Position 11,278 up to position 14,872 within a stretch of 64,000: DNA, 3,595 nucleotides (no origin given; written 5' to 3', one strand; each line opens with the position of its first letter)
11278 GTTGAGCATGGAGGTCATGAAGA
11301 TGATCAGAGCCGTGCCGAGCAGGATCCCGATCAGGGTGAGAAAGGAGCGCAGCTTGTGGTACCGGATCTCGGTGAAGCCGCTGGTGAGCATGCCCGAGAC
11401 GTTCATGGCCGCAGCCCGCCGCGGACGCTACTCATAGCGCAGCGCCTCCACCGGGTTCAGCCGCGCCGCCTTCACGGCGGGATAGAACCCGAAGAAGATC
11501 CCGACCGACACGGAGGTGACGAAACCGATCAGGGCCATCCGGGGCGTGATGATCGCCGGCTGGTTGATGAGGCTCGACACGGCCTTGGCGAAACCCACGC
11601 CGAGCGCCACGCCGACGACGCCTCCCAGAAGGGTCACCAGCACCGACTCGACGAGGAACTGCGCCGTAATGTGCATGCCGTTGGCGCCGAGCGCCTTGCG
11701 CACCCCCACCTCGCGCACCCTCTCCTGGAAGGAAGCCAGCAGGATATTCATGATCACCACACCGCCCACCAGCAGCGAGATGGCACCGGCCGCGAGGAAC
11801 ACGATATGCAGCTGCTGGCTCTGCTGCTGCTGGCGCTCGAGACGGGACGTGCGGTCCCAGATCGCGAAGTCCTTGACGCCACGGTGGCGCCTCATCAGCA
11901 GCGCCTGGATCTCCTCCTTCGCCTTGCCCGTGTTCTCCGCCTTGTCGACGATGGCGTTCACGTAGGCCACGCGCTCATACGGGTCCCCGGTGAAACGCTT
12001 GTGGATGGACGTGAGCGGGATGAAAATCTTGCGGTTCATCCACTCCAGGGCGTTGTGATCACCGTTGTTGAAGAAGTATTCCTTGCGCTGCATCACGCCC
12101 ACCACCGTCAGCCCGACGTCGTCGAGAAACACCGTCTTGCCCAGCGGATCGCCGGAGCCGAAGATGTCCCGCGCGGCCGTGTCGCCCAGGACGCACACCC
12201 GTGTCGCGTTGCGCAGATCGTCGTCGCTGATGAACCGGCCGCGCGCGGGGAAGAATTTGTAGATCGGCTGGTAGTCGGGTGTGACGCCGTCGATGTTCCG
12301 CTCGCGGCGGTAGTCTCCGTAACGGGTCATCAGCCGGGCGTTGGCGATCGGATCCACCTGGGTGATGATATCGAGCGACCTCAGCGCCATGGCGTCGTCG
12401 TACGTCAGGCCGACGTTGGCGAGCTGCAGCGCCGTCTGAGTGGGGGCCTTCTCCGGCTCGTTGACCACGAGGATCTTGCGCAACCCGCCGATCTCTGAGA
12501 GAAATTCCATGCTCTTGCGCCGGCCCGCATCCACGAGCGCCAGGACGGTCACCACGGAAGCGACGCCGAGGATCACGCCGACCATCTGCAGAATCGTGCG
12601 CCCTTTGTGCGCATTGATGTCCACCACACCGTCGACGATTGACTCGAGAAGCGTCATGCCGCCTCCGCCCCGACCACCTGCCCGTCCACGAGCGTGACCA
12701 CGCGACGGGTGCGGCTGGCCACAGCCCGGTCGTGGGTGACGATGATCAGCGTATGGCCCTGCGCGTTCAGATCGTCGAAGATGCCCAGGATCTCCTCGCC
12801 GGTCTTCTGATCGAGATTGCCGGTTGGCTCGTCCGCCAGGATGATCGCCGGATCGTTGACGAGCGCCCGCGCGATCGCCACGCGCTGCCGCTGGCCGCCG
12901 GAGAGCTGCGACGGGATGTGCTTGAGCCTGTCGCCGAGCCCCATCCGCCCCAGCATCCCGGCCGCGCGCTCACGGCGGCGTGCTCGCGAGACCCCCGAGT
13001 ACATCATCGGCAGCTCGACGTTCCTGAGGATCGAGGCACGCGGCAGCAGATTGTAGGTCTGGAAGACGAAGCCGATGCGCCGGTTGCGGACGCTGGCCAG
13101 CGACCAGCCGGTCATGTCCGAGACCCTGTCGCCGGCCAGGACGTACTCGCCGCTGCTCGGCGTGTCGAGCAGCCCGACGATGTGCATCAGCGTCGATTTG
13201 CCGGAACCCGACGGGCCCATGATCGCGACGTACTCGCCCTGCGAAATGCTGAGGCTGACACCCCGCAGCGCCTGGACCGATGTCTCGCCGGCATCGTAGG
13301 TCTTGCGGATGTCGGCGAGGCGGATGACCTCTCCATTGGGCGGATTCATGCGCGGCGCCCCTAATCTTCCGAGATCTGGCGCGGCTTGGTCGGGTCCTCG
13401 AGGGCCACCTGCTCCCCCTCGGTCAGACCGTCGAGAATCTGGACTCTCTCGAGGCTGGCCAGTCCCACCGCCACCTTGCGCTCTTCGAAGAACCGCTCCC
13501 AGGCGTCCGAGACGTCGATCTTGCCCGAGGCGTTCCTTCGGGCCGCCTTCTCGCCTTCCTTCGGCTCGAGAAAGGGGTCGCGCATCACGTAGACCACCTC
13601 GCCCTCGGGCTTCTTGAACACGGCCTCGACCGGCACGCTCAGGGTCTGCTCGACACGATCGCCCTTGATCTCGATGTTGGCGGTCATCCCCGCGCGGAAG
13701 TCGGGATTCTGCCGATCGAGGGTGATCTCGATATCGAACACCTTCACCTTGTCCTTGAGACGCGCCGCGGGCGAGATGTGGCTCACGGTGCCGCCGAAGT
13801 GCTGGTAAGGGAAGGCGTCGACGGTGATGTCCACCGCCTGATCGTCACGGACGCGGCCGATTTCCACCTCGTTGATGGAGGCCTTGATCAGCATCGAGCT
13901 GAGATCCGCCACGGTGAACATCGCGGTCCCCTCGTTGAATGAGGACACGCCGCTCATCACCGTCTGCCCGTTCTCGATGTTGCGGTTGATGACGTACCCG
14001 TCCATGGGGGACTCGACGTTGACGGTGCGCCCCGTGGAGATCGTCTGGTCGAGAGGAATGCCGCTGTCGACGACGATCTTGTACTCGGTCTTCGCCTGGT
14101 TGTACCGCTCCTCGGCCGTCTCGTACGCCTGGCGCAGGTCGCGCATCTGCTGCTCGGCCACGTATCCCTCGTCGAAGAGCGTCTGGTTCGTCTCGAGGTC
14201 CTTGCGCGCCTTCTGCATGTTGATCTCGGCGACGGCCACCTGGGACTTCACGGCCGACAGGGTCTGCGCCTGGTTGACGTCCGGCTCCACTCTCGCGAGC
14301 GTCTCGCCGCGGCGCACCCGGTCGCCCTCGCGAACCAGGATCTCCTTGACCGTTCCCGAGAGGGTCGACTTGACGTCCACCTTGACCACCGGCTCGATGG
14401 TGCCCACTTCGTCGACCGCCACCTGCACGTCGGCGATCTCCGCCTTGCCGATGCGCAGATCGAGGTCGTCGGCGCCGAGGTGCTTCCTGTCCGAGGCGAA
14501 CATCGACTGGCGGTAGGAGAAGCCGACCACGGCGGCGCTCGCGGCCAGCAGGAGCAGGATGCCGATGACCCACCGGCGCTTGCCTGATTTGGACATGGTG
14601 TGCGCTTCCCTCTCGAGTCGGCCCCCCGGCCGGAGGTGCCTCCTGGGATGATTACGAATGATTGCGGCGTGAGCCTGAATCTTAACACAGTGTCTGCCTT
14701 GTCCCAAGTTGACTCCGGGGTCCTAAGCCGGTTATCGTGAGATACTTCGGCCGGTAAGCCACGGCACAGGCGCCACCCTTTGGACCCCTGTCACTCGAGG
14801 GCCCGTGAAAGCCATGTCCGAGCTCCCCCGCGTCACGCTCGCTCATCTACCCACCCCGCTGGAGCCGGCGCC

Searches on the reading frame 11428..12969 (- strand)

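Call 68: search_protein_families(library=pfam, proteins=[window:11428-12969:-], max_evalue=0.00001)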
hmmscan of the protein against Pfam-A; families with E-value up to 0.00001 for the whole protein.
window:11428-12969:- (513 aa): 2 families
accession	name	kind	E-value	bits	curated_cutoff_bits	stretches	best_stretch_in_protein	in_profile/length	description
PF12704.14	MacB_PCD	-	3.8e-35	122.5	27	1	125-357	1-207/207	MacB-like periplasmic core domain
PF02687.27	FtsX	-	1.3e-20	74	25.5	1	394-506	3-120/120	FtsX-like permease C-terminal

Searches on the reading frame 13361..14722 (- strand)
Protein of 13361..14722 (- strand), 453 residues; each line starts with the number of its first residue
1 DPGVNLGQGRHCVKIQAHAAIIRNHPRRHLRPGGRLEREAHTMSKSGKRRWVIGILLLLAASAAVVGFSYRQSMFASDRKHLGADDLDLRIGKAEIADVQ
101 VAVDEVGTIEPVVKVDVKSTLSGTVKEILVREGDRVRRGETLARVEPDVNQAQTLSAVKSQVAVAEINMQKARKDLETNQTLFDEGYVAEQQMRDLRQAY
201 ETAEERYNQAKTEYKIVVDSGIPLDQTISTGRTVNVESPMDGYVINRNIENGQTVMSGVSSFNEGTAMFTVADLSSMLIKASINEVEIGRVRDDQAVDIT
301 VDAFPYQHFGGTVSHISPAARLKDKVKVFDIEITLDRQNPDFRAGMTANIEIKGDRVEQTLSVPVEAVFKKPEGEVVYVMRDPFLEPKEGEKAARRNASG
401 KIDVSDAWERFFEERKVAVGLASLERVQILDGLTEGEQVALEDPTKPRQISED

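Call 68: search_protein_families(library=pfam, proteins=[window:13361-14722:-], max_evalue=0.00001)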
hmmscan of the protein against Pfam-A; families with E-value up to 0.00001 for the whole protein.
window:13361-14722:- (453 aa): 4 families
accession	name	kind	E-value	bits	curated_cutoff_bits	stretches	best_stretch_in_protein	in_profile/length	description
PF16576.10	HlyD_D23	-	4.7e-22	78.8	30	1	115-348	20-214/214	Barrel-sandwich domain of CusB or HlyD membrane-fusion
PF13437.12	HlyD_3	-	1.6e-14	55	22.2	1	236-344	2-105/106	HlyD family secretion protein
PF00364.28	Biotin_lipoyl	-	2.5e-06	27.7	22.1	0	114-144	42-72/73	Biotin-requiring enzyme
PF13533.13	Biotin_lipoyl_2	-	4.9e-06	26.7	29.8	0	117-145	3-31/32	Biotin-lipoyl like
